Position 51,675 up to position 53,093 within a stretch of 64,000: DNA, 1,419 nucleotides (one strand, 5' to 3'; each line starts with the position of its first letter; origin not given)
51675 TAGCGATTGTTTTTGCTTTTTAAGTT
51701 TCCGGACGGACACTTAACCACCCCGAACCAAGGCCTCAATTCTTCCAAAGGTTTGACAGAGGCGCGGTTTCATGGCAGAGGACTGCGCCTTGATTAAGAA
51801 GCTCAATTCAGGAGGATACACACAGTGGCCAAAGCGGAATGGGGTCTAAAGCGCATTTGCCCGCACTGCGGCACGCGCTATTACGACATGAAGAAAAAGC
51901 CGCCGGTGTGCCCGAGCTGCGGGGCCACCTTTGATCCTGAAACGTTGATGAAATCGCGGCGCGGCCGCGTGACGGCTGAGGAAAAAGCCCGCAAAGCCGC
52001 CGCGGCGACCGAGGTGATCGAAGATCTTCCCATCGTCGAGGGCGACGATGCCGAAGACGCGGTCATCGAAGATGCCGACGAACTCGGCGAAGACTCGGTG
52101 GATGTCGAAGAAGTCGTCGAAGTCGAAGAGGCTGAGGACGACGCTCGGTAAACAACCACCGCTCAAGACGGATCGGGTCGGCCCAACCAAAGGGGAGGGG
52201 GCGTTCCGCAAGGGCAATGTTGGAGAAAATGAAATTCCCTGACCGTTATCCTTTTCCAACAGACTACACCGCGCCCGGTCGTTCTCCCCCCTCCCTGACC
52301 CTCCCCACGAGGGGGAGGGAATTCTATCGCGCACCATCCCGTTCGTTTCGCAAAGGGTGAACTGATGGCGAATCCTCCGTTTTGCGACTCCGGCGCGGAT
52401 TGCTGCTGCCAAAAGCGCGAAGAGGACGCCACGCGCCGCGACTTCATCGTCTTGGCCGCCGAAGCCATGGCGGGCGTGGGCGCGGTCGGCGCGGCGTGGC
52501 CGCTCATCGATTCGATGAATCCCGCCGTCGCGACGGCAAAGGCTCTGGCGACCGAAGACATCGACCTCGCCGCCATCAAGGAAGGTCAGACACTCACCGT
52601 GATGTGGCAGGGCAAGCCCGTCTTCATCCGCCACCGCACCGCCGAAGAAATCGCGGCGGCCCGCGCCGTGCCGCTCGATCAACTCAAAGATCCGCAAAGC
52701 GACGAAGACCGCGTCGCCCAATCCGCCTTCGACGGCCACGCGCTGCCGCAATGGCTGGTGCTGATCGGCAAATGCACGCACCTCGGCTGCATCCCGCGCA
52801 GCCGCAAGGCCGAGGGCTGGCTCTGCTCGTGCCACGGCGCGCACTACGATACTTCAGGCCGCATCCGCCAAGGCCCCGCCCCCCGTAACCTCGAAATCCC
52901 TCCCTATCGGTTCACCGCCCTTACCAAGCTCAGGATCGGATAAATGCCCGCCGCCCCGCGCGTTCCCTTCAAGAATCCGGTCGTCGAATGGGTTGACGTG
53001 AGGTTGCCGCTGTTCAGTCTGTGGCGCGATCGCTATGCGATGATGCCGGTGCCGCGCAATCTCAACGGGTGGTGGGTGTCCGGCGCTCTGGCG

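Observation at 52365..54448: bc1-type operon with a 'headless' cytochrome c1 and a PEWY-to-PAWY cytochrome b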

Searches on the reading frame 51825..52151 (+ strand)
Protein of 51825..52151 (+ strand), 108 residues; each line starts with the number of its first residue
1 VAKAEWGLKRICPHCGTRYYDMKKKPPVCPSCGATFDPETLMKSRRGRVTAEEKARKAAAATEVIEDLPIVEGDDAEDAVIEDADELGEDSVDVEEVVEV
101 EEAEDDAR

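Call 4: search_protein_families(library=pfam, proteins=[window:51825-52151:+], max_evalue=1)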
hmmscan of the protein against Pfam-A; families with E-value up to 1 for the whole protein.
window:51825-52151:+ (108 aa): 48 families (the best 25 are shown)
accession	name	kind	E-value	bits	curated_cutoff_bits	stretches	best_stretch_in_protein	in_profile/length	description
PF09538.15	FYDLN_acid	-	2.1e-25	89.9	23.9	1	1-95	1-94/105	Protein of unknown function (FYDLN_acid)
PF09297.16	Zn_ribbon_NUD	-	6.6e-07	29.4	24.8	1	1-20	13-32/32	NADH pyrophosphatase zinc ribbon domain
PF12760.12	Zn_ribbon_IS1595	-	0.00034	21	25.4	1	3-23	12-33/46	Transposase zinc-ribbon domain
PF13248.11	Zn_ribbon_3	-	0.00043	20.1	27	1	10-18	17-25/26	zinc-ribbon domain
PF05191.20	ADK_lid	-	0.0006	20.1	26.6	2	28-40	3-14/36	Adenylate kinase, active site lid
PF24460.1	DUF7575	-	0.00065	19.4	28.5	1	26-39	3-16/28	Domain of unknown function (DUF7575)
PF12773.13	DZR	-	0.0021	18.6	27.3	1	10-40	13-38/45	Double zinc ribbon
PF24463.1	DUF7577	-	0.0021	18.1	28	2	11-18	4-11/27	Domain of unknown function (DUF7577)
PF08271.17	Zn_Ribbon_TF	-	0.003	17.5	29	1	11-35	2-28/43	TFIIB zinc-binding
PF13240.11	Zn_Ribbon_1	-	0.0059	16.8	25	1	12-19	2-9/23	zinc-ribbon domain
PF13717.11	Zn_ribbon_4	-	0.0092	16.3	30.3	0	11-19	4-12/36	zinc-ribbon domain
PF22289.1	DmmA-like_C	-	0.01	16.2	27.4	1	11-35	3-27/44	Dimethylamine monooxygenase subunit DmmA-like, C-terminal domain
PF13894.12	zf-C2H2_4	-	0.013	16.6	27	0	28-41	2-16/24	C2H2-type zinc finger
PF10080.14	FtrD-like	-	0.014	16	26.3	1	11-43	36-68/101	Membrane iron-sulfur containing protein FtrD-like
PF14369.11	Zn_ribbon_19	-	0.025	15.2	30.8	0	27-36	21-31/35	zinc-ribbon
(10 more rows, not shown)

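Call 5: search_protein_families(library=ncbifam, proteins=[window:51825-52151:+], max_evalue=1)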
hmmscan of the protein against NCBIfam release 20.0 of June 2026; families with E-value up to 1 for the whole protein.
window:51825-52151:+ (108 aa): 19 families
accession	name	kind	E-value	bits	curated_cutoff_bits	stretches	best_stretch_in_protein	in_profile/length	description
TIGR02300.1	FYDLN_acid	hypoth_equivalog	6.4e-20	71.9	41.65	1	1-106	1-106/129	TIGR02300 family protein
NF038384.1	zinc_YnfU_fam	subfamily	0.0014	18.2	36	0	11-19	40-48/52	YnfU family zinc-binding protein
TIGR03831.1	YgiT_finger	domain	0.0024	18.1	20.2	1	11-21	34-44/46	YgiT-type zinc finger protein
NF033497.1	rubre_like_arch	subfamily_domain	0.0028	17.3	32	1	12-36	3-26/34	rubrerythrin-like domain-containing protein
TIGR02098.1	MJ0042_CXXC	domain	0.0048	16.6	20.9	1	12-20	5-13/38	MJ0042-type zinc finger domain-containing protein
NF001605.0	PRK00398.1-2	equivalog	0.0051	16.6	63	1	6-28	15-36/43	DNA-directed RNA polymerase subunit P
NF047912.1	ECs_2282_CxxC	subfamily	0.017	15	37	1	11-50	4-51/60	ECs_2282 family putative zinc-binding protein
NF041912.1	HVO_0758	equivalog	0.022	14.7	70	1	5-20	38-53/55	HVO_0758 family zinc finger protein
NF003214.0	PRK04179.1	equivalog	0.024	14.5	71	1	12-33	20-39/62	50S ribosomal protein L37e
TIGR04104.1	cxxc_20_cxxc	subfamily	0.077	13.4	45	0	6-24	20-40/93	TIGR04104 family putative zinc finger protein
NF041197.2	CxxC_Se_CxxC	equivalog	0.088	13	40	0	29-41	21-33/53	dual CXXC motif small (seleno)protein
NF045645.1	DVU_1557_fam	equivalog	0.12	12.5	60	1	27-45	31-49/60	DVU_1557 family redox protein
NF001754.0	PRK00481.1-4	equivalog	0.2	10.7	252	1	11-65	129-184/244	NAD-dependent protein deacylase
TIGR04402.2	mob_CxxC_CxxC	subfamily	0.35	11.1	70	1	8-34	155-179/180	mobilome CxxCx(11)CxxC protein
NF049953.1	ribbon_DG_selen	exception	0.41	10.5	130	0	19-40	140-161/172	zinc ribbon-containing (seleno)protein DG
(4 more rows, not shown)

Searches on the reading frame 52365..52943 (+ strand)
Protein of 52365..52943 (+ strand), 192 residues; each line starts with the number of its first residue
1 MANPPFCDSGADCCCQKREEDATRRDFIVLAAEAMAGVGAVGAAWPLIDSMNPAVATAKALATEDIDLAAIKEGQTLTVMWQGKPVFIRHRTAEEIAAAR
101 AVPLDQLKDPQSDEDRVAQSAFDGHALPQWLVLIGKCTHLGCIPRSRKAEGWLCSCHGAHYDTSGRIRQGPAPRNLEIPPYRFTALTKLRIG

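Call 4: search_protein_families(library=pfam, proteins=[window:52365-52943:+], max_evalue=1)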
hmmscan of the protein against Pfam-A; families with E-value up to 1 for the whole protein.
window:52365-52943:+ (192 aa): 2 families
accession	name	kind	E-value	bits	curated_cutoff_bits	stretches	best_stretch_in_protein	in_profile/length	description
PF10399.14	UCR_Fe-S_N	-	1.8e-16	59.7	24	1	19-54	6-41/41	Ubiquitinol-cytochrome C reductase Fe-S subunit TAT signal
PF00355.32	Rieske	-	6.4e-08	32.8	20.3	1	129-178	35-86/88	Rieske [2Fe-2S] domain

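Call 5: search_protein_families(library=ncbifam, proteins=[window:52365-52943:+], max_evalue=1)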
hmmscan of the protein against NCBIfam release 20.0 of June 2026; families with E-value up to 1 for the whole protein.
window:52365-52943:+ (192 aa): 5 families
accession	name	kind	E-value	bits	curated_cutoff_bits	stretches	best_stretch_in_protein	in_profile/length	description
TIGR01416.1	Rieske_proteo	equivalog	1.8e-60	203.9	97.4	1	23-192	2-176/176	ubiquinol-cytochrome c reductase iron-sulfur subunit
NF010001.0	PRK13474.1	subfamily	6.9e-14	51.6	154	1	134-178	104-149/178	cytochrome b6-f complex iron-sulfur subunit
NF045928.1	Cytb6fFeSPetC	equivalog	5.8e-13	48.6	250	1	133-178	104-150/179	cytochrome b6-f complex iron-sulfur subunit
NF050121.1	bc1_QcrA_actin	exception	0.0025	17.4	275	1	66-176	179-290/319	cytochrome bc1 complex Rieske iron-sulfur subunit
TIGR01409.1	TAT_signal_seq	domain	0.0038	17.5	16.7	1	23-46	2-22/29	twin-arginine translocation signal domain-containing protein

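Call 16: search_solved_structures(query=window:52365-52943:+, max_evalue=1e-10, show_alignments=2)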
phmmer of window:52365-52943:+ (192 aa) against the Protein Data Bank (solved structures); distinct sequences matched with E-value up to 1e-10: 49.
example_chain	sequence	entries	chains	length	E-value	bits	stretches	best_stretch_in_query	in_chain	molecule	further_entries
1zrt_E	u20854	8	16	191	5.6e-48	166.5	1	20-192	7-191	Ubiquinol-cytochrome c reductase iron-sulfur subunit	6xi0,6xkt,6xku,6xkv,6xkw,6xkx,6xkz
29xz_A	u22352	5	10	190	5.9e-48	166.5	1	20-192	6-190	Ubiquinol-cytochrome c reductase iron-sulfur subunit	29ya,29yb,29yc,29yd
29ye_A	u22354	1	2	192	3.9e-47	163.8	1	20-192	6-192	Ubiquinol-cytochrome c reductase iron-sulfur subunit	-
2yiu_C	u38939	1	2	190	7.9e-47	162.8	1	19-192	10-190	UBIQUINOL-CYTOCHROME C REDUCTASE IRON-SULFUR SUBUNIT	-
9fks_c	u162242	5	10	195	8.4e-47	162.7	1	19-192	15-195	Ubiquinol-cytochrome c reductase iron-sulfur subunit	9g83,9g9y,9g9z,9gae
1ezv_E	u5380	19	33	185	6.8e-45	156.5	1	26-184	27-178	UBIQUINOL-CYTOCHROME C REDUCTASE IRON-SULFUR SUBUNIT | Ubiquinol-cytochrome c reductase iron-sulfur subunit, mitochondrial precursor | Cytochrome b-c1 complex s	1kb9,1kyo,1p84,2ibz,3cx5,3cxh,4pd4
6giq_E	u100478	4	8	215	1.1e-44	155.8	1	26-184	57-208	Cytochrome b-c1 complex subunit Rieske, mitochondrial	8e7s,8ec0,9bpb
9f5x_1C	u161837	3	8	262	1.7e-44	155.2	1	46-192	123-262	Cytochrome b-c1 complex subunit Rieske, mitochondrial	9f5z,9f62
8q1b_E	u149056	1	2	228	5e-44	153.7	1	35-185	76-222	Cytochrome b-c1 complex subunit Rieske, mitochondrial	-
7rja_C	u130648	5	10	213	8.9e-44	152.8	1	25-189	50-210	Cytochrome b-c1 complex subunit Rieske, mitochondrial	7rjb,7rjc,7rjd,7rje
9h8t_A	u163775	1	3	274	1e-42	149.4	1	14-185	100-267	Cytochrome b-c1 complex subunit Rieske, mitochondrial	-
8ab6_P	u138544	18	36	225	3.4e-42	147.7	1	18-191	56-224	Cytochrome b-c1 complex subunit Rieske, mitochondrial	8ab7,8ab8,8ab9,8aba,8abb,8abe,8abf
5kkz_C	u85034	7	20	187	6.6e-42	146.7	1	20-192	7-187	Ubiquinol-cytochrome c reductase iron-sulfur subunit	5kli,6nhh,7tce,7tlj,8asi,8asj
5xte_C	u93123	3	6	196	8e-42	146.4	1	15-186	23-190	Cytochrome b-c1 complex subunit Rieske, mitochondrial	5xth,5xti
9cg3_C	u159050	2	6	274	1.3e-41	145.8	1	15-186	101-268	Cytochrome b-c1 complex subunit Rieske, mitochondrial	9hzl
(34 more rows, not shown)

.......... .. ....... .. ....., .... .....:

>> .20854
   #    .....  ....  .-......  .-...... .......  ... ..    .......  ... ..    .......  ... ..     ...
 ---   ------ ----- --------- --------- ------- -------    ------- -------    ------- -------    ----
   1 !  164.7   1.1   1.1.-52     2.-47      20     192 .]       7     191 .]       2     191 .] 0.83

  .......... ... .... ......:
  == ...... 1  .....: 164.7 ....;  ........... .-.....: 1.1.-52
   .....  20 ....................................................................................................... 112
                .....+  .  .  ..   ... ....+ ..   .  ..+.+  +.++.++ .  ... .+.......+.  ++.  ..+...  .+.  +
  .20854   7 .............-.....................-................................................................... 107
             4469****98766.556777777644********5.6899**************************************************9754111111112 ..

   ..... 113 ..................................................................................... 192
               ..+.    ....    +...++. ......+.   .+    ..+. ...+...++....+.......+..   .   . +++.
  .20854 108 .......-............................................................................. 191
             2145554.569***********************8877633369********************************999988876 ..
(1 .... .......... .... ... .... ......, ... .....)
